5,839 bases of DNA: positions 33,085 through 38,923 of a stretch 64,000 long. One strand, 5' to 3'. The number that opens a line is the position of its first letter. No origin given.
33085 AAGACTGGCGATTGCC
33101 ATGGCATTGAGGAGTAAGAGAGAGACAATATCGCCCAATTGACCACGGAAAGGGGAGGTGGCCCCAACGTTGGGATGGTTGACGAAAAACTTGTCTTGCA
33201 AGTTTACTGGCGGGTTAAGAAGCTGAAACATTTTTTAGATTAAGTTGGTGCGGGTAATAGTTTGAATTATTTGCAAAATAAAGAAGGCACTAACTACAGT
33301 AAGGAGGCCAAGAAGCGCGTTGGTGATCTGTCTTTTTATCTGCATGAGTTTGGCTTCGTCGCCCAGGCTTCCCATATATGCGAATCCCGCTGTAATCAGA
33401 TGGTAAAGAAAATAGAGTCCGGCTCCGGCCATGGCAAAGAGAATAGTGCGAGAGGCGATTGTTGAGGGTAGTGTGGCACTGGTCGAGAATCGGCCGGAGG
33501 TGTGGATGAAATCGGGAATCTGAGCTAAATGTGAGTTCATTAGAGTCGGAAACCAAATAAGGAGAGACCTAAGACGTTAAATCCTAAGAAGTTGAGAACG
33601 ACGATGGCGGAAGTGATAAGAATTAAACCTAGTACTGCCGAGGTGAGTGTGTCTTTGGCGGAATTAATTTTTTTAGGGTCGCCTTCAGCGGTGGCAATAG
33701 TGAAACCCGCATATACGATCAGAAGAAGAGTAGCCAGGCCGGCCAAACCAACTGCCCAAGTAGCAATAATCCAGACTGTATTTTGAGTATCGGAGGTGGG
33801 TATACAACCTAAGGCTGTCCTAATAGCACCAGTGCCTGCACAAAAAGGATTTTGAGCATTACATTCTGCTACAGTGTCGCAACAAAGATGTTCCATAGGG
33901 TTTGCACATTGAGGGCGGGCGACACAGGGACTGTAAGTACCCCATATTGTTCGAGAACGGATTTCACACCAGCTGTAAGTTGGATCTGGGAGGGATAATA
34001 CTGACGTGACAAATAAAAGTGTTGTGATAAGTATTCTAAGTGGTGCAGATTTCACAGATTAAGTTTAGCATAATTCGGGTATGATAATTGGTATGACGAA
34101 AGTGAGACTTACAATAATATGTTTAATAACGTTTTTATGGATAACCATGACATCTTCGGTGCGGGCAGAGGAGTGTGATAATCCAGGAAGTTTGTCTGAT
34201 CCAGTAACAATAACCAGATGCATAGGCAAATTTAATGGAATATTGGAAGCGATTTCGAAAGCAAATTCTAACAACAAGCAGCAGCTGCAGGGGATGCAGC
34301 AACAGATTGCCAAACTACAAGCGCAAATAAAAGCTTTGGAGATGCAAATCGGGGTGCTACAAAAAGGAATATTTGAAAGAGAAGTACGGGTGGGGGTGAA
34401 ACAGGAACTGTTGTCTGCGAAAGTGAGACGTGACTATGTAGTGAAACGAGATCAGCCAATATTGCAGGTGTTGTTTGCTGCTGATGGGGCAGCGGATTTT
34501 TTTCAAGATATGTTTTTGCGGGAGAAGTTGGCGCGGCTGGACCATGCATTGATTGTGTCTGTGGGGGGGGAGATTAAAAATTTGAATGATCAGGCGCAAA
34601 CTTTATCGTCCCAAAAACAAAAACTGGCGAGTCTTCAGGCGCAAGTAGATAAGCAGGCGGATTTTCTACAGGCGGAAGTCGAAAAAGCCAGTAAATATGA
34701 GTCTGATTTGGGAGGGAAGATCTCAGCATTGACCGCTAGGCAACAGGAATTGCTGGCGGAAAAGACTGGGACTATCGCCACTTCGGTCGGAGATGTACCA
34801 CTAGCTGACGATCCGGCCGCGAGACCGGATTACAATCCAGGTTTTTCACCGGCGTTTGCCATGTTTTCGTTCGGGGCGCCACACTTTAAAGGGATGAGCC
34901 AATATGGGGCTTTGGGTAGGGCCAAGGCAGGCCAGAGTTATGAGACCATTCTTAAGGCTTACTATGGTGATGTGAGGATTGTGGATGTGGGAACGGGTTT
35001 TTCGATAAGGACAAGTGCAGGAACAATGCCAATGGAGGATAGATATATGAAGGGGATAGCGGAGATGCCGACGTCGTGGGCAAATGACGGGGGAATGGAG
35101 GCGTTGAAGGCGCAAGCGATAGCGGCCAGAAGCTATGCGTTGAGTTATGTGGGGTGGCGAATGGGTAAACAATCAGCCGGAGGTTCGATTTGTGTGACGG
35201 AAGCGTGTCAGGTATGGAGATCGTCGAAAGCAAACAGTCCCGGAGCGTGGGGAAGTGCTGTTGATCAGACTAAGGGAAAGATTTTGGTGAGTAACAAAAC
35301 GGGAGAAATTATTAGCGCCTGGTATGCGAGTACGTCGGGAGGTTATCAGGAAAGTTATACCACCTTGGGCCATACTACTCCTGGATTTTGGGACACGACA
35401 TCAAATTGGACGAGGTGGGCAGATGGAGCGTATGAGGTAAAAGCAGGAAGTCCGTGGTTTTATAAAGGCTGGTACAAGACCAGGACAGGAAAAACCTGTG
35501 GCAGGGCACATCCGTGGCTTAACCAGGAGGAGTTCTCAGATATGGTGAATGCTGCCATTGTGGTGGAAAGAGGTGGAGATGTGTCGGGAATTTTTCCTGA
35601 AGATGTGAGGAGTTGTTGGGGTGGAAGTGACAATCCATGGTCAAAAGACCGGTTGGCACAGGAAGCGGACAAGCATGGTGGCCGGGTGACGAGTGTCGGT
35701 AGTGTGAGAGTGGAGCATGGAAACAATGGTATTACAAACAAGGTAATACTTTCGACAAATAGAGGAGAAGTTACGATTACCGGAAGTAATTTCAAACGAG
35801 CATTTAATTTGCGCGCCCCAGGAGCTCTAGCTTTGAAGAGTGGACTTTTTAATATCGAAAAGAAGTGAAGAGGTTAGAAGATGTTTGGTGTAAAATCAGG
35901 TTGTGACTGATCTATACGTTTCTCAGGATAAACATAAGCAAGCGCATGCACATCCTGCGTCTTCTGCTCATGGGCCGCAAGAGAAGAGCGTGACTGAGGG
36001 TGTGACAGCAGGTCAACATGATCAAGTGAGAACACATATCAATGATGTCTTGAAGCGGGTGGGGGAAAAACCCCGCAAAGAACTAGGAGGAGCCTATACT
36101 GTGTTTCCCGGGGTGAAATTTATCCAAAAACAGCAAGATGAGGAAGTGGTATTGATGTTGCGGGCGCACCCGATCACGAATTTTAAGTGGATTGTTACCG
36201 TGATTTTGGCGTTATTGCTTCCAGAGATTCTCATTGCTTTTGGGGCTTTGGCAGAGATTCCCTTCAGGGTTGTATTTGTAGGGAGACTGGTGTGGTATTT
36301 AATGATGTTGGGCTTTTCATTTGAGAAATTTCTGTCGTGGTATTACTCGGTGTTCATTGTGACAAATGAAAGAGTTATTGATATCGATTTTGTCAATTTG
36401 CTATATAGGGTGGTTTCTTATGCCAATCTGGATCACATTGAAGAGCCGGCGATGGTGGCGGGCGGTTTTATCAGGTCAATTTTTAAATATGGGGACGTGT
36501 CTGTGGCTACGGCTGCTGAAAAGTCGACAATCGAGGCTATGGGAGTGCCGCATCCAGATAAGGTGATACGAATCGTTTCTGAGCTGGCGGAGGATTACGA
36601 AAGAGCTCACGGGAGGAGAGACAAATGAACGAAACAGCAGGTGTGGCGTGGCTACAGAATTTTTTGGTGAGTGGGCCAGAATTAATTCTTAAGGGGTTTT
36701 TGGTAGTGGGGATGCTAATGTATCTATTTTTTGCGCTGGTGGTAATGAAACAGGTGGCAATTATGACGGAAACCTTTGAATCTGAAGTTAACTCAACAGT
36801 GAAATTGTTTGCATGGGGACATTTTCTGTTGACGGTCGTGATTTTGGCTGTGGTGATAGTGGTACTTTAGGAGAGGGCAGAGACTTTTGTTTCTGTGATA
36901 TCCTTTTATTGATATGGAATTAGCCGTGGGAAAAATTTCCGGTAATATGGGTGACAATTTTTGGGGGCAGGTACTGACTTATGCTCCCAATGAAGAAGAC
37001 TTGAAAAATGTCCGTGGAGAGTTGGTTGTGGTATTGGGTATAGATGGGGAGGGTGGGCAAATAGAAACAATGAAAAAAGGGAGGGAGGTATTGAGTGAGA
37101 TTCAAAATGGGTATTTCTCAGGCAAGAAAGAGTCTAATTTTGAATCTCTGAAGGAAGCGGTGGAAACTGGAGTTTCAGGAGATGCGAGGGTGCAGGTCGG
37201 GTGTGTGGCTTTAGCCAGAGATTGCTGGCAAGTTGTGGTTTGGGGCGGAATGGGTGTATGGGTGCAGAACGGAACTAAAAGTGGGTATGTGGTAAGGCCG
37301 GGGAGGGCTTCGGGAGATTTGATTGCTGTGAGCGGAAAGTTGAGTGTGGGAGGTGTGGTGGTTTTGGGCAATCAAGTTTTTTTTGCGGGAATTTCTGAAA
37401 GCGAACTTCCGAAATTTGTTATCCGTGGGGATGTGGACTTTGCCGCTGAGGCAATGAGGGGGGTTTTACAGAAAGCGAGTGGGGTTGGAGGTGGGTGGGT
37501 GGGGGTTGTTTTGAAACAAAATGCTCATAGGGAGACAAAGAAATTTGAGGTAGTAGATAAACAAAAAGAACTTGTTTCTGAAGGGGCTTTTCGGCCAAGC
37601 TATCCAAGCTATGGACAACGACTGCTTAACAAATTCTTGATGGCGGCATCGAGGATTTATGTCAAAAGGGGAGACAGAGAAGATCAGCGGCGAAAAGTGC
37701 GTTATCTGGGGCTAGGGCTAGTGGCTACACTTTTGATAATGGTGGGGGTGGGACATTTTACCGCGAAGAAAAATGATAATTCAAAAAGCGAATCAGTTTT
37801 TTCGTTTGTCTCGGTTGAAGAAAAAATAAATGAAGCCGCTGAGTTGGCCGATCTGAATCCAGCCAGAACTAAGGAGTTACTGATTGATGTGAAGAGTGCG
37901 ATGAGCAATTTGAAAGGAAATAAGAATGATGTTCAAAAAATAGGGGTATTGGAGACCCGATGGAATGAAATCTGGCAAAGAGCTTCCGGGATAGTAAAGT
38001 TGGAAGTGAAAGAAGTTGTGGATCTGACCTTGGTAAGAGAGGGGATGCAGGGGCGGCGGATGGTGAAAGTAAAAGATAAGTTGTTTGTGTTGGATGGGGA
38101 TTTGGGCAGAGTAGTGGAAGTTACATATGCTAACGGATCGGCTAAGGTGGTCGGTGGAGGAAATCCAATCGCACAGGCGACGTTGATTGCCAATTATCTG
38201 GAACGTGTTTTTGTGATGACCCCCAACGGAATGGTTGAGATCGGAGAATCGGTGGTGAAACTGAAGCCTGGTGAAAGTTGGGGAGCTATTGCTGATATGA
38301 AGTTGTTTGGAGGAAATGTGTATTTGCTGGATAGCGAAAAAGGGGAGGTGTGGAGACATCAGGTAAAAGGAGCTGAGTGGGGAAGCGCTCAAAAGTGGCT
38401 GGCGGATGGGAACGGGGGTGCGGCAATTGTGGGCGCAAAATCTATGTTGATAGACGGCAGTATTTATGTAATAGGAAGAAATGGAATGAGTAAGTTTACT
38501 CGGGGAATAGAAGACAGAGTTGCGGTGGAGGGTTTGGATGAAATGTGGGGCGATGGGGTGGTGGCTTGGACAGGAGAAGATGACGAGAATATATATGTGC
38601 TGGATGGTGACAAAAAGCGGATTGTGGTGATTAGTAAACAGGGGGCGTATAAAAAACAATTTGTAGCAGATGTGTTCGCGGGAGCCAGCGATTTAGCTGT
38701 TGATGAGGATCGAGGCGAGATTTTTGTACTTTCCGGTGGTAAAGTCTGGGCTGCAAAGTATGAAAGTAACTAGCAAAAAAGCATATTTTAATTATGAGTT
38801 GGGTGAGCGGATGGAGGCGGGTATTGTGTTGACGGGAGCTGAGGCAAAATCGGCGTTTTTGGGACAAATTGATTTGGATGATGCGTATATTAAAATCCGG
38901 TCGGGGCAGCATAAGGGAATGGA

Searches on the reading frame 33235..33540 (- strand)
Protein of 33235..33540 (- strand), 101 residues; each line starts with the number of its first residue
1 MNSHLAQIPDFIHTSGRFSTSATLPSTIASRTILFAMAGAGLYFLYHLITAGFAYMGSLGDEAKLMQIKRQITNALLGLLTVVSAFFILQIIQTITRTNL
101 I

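Call 6: search_protein_families(library=pfam, proteins=[window:33235-33540:-], max_evalue=0.1)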
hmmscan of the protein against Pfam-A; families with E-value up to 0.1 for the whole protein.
window:33235-33540:- (101 aa): 2 families
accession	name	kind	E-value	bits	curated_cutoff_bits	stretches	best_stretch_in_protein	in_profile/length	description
PF18895.5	T4SS_pilin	-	0.0027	18.2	26.6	1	27-92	8-71/71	Type IV secretion system pilin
PF13197.11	DUF4013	-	0.0047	17.2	26.9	1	27-95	94-161/168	Protein of unknown function (DUF4013)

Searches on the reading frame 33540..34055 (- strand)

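Call 6: search_protein_families(library=pfam, proteins=[window:33540-34055:-], max_evalue=0.1)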
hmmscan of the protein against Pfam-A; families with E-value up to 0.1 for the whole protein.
window:33540-34055:- (171 aa): 1 family
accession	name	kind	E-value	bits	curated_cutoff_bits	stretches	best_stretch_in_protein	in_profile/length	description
PF18895.5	T4SS_pilin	-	2.7e-09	37.4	26.6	1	92-157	6-71/71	Type IV secretion system pilin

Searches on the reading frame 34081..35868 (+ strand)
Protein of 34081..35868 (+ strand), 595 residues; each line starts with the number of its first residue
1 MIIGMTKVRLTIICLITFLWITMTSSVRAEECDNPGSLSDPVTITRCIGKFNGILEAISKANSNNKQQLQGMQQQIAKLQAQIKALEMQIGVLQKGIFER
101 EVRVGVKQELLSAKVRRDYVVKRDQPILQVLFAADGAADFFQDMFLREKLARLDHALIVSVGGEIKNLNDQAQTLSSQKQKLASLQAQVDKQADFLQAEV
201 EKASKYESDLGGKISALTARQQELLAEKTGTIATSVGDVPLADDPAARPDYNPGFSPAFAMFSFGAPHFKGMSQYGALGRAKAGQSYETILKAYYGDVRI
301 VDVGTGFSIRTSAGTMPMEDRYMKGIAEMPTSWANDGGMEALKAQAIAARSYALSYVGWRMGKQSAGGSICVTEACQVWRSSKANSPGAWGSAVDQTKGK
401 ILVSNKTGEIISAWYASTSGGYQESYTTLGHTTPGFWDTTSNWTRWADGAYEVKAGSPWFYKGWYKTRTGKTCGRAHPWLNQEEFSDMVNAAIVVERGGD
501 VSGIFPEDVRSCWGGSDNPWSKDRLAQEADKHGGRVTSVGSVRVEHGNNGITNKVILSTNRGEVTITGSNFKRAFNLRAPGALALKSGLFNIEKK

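Call 6: search_protein_families(library=pfam, proteins=[window:34081-35868:+], max_evalue=0.1)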
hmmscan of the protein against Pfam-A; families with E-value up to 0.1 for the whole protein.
window:34081-35868:+ (595 aa): 13 families
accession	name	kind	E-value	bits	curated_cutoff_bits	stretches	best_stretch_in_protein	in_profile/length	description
PF08486.15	SpoIID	-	1.2e-14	55.1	23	1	315-403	10-96/97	Stage II sporulation protein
PF14282.11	FlxA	-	0.00014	22.3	26.3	1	56-95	31-70/101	FlxA-like protein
PF12097.14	DUF3573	-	0.002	17.5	26.6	1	50-89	26-65/383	Protein of unknown function (DUF3573)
PF02090.21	SPAM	-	0.0075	16.6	35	1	54-129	6-81/142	Salmonella surface presentation of antigen gene type M protein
PF10498.14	IFT57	-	0.015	14.7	40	1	61-95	324-358/360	Intra-flagellar transport protein 57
PF10046.14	BLOC1_2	-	0.018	15.8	33.4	0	58-93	50-84/96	Biogenesis of lysosome-related organelles complex-1 subunit 2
PF17675.6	APG6_N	-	0.027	15.3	45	0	55-93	55-93/132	Apg6 coiled-coil region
PF13863.11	DUF4200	-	0.029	15.2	29.7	0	151-201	68-118/119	Domain of unknown function (DUF4200)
PF13600.11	DUF4140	-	0.042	14.7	27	0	66-94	64-92/98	N-terminal domain of unknown function (DUF4140)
PF11932.13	DUF3450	-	0.052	13.3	32.6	0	164-226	52-114/241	Protein of unknown function (DUF3450)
PF20882.2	Sos7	-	0.063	13.9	27.3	0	56-87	37-68/75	Kinetochore protein Sos7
PF19220.6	Rod_CreS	-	0.082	12.4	100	0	167-222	122-216/359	Crescentin, rod domain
PF03836.20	RasGAP_C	-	0.096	13.2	26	0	157-206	30-79/137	RasGAP C-terminus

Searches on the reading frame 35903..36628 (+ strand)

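Call 6: search_protein_families(library=pfam, proteins=[window:35903-36628:+], max_evalue=0.1)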
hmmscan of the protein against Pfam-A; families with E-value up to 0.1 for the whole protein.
window:35903-36628:+ (241 aa): 1 family
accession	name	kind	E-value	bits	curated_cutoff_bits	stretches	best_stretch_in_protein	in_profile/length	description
PF03703.20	bPH_2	-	0.015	16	22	1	186-223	38-76/78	Bacterial PH domain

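Call 67: search_protein_families(library=ncbifam, proteins=[window:35903-36628:+], max_evalue=0.1)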
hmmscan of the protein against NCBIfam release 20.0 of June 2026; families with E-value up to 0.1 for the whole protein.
window:35903-36628:+ (241 aa): 0 families

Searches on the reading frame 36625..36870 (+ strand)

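Call 68: search_protein_families(library=pfam, proteins=[window:36625-36870:+], max_evalue=0.01)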
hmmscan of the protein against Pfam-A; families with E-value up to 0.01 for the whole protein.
window:36625-36870:+ (81 aa): 1 family
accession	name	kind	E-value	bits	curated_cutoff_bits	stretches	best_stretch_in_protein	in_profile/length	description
PF18901.5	DUF5657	-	1.2e-16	61.1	25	1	21-81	1-61/61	Family of unknown function (DUF5657)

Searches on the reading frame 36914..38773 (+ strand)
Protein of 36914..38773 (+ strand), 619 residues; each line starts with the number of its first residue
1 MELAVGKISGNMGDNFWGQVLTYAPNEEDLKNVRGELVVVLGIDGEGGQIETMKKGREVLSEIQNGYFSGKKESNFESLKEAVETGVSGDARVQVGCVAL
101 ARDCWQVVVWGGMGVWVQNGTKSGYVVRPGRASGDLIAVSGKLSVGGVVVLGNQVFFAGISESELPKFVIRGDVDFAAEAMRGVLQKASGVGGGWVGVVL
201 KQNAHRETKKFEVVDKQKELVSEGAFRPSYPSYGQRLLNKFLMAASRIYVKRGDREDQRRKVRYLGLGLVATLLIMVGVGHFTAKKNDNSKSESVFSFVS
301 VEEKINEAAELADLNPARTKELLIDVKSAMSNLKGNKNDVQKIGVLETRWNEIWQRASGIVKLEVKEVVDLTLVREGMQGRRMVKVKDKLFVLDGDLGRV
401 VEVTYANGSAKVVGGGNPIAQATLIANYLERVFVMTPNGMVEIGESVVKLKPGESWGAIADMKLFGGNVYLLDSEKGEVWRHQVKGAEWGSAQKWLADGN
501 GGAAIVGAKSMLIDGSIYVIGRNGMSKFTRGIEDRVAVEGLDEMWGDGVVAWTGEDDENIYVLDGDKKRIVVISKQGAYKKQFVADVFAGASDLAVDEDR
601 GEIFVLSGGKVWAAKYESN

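Call 6: search_protein_families(library=pfam, proteins=[window:36914-38773:+], max_evalue=0.1)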
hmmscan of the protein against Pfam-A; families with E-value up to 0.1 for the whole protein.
window:36914-38773:+ (619 aa): 1 family
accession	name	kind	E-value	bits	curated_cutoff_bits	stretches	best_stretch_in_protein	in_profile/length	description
PF01436.27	NHL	-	0.022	15.2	20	0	588-605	1-17/28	NHL repeat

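Call 67: search_protein_families(library=ncbifam, proteins=[window:36914-38773:+], max_evalue=0.1)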
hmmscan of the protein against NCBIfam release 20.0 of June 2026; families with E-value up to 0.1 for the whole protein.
window:36914-38773:+ (619 aa): 1 family
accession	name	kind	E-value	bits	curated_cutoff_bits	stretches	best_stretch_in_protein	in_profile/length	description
NF004445.0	PRK05777.2-3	equivalog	0.048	12.6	408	1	249-285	146-182/475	NADH-quinone oxidoreductase subunit NuoN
